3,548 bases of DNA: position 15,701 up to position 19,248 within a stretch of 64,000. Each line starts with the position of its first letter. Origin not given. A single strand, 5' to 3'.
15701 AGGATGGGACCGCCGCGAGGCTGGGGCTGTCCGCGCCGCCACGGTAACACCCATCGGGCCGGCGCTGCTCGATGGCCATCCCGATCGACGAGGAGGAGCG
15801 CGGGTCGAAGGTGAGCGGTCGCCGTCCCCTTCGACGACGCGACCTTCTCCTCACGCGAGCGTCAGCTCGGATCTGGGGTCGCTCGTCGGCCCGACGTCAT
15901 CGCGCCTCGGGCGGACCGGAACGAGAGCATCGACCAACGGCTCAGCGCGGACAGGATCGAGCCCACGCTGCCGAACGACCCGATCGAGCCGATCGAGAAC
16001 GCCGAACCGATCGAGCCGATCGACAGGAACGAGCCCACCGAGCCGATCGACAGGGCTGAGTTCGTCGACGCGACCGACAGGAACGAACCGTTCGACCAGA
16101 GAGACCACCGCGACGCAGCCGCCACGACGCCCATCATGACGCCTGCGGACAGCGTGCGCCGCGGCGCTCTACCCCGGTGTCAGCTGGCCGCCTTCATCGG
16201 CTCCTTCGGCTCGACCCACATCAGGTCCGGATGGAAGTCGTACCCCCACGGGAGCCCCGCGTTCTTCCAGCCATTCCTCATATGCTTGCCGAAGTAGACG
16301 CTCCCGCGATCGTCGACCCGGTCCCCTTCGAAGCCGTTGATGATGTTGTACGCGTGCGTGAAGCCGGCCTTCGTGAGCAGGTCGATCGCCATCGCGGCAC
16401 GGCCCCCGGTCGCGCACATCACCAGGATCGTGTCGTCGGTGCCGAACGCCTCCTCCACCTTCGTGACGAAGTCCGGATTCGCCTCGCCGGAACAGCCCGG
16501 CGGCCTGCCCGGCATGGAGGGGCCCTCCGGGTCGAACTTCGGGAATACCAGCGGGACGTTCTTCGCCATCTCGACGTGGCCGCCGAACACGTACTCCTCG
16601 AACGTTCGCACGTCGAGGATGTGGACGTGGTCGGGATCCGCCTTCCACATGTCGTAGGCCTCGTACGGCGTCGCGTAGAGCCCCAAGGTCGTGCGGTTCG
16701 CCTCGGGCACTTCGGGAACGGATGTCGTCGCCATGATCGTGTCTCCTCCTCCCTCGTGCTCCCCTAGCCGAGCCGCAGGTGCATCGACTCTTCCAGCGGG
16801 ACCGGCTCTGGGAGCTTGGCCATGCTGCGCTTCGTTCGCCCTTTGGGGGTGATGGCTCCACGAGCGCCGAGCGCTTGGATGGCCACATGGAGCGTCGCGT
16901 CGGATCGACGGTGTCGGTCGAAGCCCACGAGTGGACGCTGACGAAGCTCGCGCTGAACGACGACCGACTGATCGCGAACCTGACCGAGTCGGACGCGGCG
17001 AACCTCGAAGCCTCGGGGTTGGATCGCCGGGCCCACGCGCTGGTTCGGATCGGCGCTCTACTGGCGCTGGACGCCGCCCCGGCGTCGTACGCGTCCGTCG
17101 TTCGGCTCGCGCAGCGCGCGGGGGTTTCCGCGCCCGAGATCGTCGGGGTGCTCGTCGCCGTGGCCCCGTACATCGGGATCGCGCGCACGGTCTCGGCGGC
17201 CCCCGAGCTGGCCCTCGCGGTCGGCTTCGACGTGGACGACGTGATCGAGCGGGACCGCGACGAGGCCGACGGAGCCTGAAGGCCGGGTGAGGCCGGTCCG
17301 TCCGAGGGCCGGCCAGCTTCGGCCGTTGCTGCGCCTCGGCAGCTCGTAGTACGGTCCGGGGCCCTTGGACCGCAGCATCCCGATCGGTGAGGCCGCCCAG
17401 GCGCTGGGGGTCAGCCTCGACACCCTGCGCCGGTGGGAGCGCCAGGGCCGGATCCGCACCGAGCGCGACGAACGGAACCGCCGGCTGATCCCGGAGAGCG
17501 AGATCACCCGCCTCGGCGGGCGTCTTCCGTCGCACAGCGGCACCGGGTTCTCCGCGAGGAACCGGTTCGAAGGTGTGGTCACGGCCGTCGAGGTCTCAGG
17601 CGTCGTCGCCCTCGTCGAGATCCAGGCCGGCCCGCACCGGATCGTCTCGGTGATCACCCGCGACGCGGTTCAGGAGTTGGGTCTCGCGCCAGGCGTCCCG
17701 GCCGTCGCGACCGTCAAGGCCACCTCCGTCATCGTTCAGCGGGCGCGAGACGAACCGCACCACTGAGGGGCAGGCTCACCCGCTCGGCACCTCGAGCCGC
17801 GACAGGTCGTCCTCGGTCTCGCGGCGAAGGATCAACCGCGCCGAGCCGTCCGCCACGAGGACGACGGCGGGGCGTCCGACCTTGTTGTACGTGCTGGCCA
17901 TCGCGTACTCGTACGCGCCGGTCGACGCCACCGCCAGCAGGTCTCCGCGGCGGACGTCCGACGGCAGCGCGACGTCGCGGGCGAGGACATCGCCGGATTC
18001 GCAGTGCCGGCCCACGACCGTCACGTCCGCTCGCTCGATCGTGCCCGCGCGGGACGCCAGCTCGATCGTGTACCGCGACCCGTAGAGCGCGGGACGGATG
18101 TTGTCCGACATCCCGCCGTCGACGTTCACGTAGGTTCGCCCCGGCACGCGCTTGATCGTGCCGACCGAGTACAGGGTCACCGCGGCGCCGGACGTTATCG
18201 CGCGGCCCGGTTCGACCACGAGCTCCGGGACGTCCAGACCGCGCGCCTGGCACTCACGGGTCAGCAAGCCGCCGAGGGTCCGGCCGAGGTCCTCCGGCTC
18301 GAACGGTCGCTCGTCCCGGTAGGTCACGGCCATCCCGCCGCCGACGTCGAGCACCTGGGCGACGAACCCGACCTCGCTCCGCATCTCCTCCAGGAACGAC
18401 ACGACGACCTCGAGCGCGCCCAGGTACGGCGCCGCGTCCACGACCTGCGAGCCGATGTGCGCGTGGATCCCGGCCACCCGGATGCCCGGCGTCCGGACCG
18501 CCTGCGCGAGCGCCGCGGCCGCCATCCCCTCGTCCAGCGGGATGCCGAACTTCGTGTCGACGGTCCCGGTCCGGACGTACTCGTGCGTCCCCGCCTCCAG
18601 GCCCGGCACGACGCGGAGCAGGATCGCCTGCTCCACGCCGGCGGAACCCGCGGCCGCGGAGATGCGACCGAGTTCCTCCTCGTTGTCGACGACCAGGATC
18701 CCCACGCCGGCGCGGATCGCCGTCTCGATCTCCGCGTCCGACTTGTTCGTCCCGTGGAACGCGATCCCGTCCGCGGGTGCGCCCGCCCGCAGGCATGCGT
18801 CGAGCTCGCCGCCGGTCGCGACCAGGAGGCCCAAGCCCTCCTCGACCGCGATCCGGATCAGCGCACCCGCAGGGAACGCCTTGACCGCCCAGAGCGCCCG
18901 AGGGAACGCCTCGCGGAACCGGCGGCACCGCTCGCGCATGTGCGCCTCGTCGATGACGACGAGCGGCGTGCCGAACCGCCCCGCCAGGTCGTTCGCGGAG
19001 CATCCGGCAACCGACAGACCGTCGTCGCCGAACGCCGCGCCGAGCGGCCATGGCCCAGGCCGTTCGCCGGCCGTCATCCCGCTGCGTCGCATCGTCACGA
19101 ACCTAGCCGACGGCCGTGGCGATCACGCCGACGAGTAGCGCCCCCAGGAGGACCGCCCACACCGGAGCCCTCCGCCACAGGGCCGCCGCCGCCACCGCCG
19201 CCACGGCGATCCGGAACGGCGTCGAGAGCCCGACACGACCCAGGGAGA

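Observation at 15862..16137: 91-aa ORF with Ser at every third residue for 23 consecutive triplets (SIGSxGS core), family unknown to me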

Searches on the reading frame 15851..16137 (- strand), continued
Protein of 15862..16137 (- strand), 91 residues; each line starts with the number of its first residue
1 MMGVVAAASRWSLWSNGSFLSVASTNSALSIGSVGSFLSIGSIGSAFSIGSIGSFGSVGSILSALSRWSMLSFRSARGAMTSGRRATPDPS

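Call 55: find_encoding_contigs(protein=P0108, flank=4000, max_places=2)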
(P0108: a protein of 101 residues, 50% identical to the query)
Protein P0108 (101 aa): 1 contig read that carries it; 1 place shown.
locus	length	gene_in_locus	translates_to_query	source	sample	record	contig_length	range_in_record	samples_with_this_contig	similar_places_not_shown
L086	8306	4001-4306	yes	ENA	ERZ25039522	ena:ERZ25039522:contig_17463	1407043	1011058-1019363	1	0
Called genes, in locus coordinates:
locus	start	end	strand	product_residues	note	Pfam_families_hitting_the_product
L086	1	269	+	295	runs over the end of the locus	PF04909:Amidohydro_2 (weak)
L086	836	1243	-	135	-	-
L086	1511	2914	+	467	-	PF00990:GGDEF, PF00563:EAL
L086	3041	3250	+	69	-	PF14226:DIOX_N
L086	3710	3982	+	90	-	-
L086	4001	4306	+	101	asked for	-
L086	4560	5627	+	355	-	PF00892:EamA (weak)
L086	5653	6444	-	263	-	PF03988:DUF347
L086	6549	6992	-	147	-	-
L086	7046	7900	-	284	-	-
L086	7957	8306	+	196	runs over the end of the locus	-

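Call 56: find_encoding_contigs(protein=P0084, flank=4000, max_places=2)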
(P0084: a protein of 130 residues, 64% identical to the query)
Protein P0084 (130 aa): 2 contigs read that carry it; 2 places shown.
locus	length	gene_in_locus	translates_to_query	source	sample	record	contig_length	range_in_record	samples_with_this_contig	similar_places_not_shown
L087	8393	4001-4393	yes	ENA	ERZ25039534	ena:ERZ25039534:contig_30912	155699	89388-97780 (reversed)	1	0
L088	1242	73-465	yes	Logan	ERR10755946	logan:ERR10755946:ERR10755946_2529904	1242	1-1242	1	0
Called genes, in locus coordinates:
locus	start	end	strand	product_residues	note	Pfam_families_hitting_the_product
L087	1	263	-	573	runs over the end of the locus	PF01266:DAO, PF01494:FAD_binding_3 (weak), PF12831:FAD_oxidored (faint), PF00890:FAD_binding_2 (weak), PF16901:DAO_C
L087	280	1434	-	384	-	PF00370:FGGY_N, PF02782:FGGY_C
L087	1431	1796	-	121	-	PF00370:FGGY_N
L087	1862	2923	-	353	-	PF00892:EamA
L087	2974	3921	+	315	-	PF00126:HTH_1, PF03466:LysR_substrate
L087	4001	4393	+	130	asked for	-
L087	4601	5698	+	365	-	PF01547:SBP_bac_1, PF12849:PBP_like_2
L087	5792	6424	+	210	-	-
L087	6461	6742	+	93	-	-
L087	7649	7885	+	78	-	-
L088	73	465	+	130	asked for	-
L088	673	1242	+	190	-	?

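Call 57: search_protein_families(library=ncbifam, alignment_id=A1, max_evalue=0.01)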
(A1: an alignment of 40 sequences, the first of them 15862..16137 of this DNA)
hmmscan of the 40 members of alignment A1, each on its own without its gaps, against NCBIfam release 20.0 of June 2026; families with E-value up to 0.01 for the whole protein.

A. member 1, window:15862-16137:- (91 aa): 1 family
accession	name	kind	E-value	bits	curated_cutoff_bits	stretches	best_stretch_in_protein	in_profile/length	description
NF038313.3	HisXaaSer_A4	exception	3.3e-05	24.7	55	1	17-60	46-89/93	His-Xaa-Ser repeat protein HxsA4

B. families by the number of members that match (of 40 scanned): 5 families
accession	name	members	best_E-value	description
NF038313.3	HisXaaSer_A4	26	9.4e-06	His-Xaa-Ser repeat protein HxsA4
NF008665.0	PRK11667.1-3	2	0.00028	hypothetical protein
NF007410.2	PRK09946.1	2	0.0031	protein YdhT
NF008667.0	PRK11667.1-5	1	8.6e-05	hypothetical protein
NF010023.0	PRK13499.1-3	1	0.00072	L-rhamnose/proton symporter RhaT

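Call 63: find_related_loci(query=window:15862-16137:-, collection=metagenome_contigs, flank=3000)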
Query window:15862-16137:- (91 aa) in metagenome_contigs; peptide patterns used: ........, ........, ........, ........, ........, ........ (x = any residue, [..] = any of these).
600 stretches matched a pattern (row limit reached: there are more); 61 encode a relative of the query (tblastn E <= 1e-3); 61 distinct loci.
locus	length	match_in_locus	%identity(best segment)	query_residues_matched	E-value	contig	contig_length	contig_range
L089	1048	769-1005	66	5-83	7e-22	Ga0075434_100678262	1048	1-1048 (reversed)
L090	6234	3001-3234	63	6-83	3e-21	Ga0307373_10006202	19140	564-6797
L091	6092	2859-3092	63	6-83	3e-21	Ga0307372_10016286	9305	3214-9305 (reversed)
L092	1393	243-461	64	11-83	7e-20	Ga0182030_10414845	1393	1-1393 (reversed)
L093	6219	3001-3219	63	15-87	1e-19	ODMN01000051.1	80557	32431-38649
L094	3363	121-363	60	1-75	4e-19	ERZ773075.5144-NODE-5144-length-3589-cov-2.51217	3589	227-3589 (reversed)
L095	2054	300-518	62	17-89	6e-19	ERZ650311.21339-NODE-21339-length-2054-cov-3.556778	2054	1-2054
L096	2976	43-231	68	2-75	9e-19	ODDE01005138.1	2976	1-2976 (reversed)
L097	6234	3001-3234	64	1-77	2e-18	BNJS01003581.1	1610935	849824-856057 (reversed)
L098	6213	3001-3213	61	9-85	2e-18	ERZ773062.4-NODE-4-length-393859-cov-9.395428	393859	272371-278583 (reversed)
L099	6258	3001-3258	57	4-88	3e-18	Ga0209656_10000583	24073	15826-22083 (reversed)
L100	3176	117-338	64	1-82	3e-18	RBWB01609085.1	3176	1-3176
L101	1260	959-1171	61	9-85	5e-18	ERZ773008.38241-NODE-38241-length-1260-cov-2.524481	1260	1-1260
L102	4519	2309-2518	63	9-74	5e-18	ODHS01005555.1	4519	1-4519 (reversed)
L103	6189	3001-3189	65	9-82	7e-18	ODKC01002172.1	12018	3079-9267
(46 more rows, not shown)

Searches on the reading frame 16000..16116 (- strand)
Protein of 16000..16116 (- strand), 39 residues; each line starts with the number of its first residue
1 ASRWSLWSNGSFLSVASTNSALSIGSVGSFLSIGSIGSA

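Call 18: find_related_loci(query=A2, collection=genome_contigs, flank=5000)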
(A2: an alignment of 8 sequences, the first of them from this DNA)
Query A2 (39 aa) in genome_contigs; peptide patterns used: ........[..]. (x = any residue, [..] = any of these).
166 stretches matched a pattern; 118 encode a relative of the query (tblastn E <= 1e-3); the best 80 are kept; 80 distinct loci.
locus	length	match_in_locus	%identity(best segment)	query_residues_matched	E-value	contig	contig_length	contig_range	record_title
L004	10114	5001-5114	82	2-39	7e-14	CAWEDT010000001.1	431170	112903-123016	MAG: uncultured Actinomycetes bacterium isolate MFD04967.bin.2.126 genome assembly, contig: contig_14182, whole genome s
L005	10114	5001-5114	79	2-39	3e-13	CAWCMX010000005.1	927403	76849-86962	MAG: uncultured Acidimicrobiia bacterium isolate MFD05502.bin.2.24 genome assembly, contig: contig_55238, whole genome s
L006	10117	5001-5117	74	1-39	5e-13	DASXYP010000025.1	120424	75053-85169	MAG TPA_asm: Acidimicrobiia bacterium isolate SMAG_U4828 k141_4313645, whole genome shotgun sequence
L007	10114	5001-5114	76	2-39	8e-13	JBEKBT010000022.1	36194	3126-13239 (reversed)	MAG: Acidimicrobiales bacterium isolate SPRUCE 142 SPRUCE_142_22, whole genome shotgun sequence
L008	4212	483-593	76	2-38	9e-13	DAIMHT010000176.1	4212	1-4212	MAG TPA_asm: Actinomycetota bacterium isolate CTOTU41483 NODE_27403_length_4212_cov_19.875872, whole genome shotgun sequ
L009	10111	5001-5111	73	2-38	8e-13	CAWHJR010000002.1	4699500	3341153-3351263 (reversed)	MAG: Euzebyaceae bacterium isolate MFD02840.bin.3.827 genome assembly, contig: contig_35940, whole genome shotgun sequen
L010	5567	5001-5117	77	1-39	2e-12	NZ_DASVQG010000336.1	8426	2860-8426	MAG: Jatrophihabitans sp. isolate SMAG_U3202 k141_353581, whole genome shotgun sequence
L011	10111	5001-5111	78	2-38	9e-13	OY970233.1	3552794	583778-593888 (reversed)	MAG: uncultured Actinomycetes bacterium isolate MFD01872.bin.c.1 genome assembly, chromosome: 1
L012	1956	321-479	76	1-39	1e-12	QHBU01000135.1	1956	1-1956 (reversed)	MAG: Candidatus Aeolococcus gillhamiae isolate RRmetagenome_bin12 antarctic_groopm_ref2_bin_242_contig_32493, whole geno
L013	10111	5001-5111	78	2-38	2e-12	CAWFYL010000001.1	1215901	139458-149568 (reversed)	MAG: uncultured Acidimicrobiia bacterium isolate MFD05442.bin.1.317 genome assembly, contig: contig_13875, whole genome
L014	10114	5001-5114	74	2-39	2e-12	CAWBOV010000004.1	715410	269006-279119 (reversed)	MAG: uncultured Actinomycetota bacterium isolate MFD09671.bin.2.120 genome assembly, contig: contig_51110, whole genome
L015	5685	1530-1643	76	2-39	3e-12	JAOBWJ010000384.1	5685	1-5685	MAG: Acidimicrobiales bacterium isolate RYN_34 scaffold_1531223, whole genome shotgun sequence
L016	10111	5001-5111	73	2-38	3e-12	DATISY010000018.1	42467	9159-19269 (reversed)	MAG TPA_asm: Acidimicrobiia bacterium isolate SMAG_U15941 k141_489345, whole genome shotgun sequence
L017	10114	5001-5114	76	2-39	4e-12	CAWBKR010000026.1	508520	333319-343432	MAG: uncultured Actinomycetota bacterium isolate MFD05747.bin.2.165 genome assembly, contig: contig_6920, whole genome s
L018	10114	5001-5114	79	1-38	5e-12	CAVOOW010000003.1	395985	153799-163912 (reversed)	MAG: uncultured Actinomycetota bacterium isolate MFD00392.bin.1.14 genome assembly, contig: contig_23371, whole genome s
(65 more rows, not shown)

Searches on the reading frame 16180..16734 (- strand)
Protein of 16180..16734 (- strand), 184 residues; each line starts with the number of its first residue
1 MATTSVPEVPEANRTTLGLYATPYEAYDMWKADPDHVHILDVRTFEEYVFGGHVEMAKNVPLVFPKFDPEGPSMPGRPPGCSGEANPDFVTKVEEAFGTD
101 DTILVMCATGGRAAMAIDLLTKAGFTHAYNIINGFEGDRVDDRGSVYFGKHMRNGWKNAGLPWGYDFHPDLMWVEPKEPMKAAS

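Call 3: search_protein_families(library=pfam, proteins=[window:16180-16734:-], max_evalue=1)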
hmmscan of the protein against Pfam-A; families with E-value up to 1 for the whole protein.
window:16180-16734:- (184 aa): 2 families
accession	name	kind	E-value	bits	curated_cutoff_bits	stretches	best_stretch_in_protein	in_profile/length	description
PF00581.25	Rhodanese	-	4.8e-12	46.6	22.2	1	25-137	4-98/102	Rhodanese-like domain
PF14681.12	UPRTase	-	0.13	12.2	27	1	89-126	110-149/206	Uracil phosphoribosyltransferase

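Call 4: search_protein_families(library=ncbifam, proteins=[window:16180-16734:-], max_evalue=1)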
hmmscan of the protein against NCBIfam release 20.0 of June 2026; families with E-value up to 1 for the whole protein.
window:16180-16734:- (184 aa): 10 families
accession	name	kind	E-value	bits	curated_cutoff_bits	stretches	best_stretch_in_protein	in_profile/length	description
NF007627.0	PRK10287.1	equivalog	4.2e-05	23.7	102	1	99-131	59-91/104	thiosulfate sulfurtransferase PspE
NF006444.0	PRK08762.1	equivalog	7.3e-05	21.6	449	1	93-136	61-105/387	molybdopterin-synthase adenylyltransferase MoeB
TIGR02981.1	phageshock_pspE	exception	8e-05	22.9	126.3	1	99-131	57-89/101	thiosulfate sulfurtransferase PspE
NF045521.1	rhoda_near_glyco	subfamily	0.00061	19.6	145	1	95-134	66-104/144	rhodanese homology domain-containing protein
NF008750.0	PRK11784.1-2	equivalog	0.00079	18.6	241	1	87-135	74-122/346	tRNA 2-selenouridine(34) synthase MnmH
NF001195.0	PRK00162.1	equivalog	0.001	19.4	102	1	97-137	55-95/108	thiosulfate sulfurtransferase GlpE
TIGR02823.1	oxido_YhdH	subfamily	0.0062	15.4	297.25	1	99-127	145-173/324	acrylyl-CoA reductase family protein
NF005902.0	PRK07878.1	equivalog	0.0086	15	647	1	97-134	340-377/392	adenylyltransferase/sulfurtransferase MoeZ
NF005646.0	PRK07411.1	equivalog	0.076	12.1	633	1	88-134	331-375/390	molybdopterin-synthase adenylyltransferase MoeB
TIGR03167.1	tRNA_sel_U_synt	equivalog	0.077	12.4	219.75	0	38-63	4-28/311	tRNA 2-selenouridine(34) synthase MnmH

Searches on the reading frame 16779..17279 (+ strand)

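Call 48: search_protein_families(library=pfam, proteins=[window:16779-17279:+], max_evalue=0.001)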
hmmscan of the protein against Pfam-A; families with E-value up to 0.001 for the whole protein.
window:16779-17279:+ (166 aa): 1 family
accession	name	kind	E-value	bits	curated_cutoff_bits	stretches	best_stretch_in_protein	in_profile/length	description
PF02627.25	CMD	-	2e-06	28.1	23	1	68-141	10-79/84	Carboxymuconolactone decarboxylase family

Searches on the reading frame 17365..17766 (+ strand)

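Call 48: search_protein_families(library=pfam, proteins=[window:17365-17766:+], max_evalue=0.001)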
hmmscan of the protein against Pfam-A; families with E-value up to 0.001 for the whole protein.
window:17365-17766:+ (133 aa): 4 families
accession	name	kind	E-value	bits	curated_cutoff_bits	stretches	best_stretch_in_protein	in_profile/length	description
PF03459.23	TOBE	-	3.6e-17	62.8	22.3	1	63-124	2-64/64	TOBE domain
PF00376.29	MerR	-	1.6e-11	44.3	28.2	1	7-41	2-37/38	MerR family regulatory protein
PF13411.12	MerR_1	-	2.4e-08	34.4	21.6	1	6-50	2-46/69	MerR HTH family regulatory protein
PF12728.13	HTH_17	-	3.9e-07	30.7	27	1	8-48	5-44/51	Helix-turn-helix domain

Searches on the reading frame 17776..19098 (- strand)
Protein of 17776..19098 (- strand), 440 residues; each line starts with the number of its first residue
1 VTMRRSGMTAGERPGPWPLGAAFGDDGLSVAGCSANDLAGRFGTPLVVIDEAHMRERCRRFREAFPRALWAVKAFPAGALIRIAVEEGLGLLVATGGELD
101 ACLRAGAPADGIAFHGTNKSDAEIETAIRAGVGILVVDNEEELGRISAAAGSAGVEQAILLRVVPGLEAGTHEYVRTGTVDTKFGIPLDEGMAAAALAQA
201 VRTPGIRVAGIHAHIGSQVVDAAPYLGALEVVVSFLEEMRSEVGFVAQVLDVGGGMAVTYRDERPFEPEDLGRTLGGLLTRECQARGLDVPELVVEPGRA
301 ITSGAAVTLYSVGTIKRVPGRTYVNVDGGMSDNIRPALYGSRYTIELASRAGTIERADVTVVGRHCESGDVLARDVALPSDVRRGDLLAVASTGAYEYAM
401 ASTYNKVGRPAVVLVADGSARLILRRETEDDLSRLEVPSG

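Call 48: search_protein_families(library=pfam, proteins=[window:17776-19098:-], max_evalue=0.001)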
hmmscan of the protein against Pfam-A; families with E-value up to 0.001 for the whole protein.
window:17776-19098:- (440 aa): 3 families
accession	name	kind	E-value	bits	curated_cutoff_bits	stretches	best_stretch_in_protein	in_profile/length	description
PF02784.22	Orn_Arg_deC_N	-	7.9e-54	183.1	23.4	1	52-302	2-246/247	Pyridoxal-dependent decarboxylase, pyridoxal binding domain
PF00278.28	Orn_DAP_Arg_deC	-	7.9e-19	68.2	23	1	304-394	6-95/95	Pyridoxal-dependent decarboxylase, C-terminal sheet domain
PF01168.26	Ala_racemase_N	-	3.6e-05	24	24.1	1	49-218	1-159/220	Alanine racemase, N-terminal domain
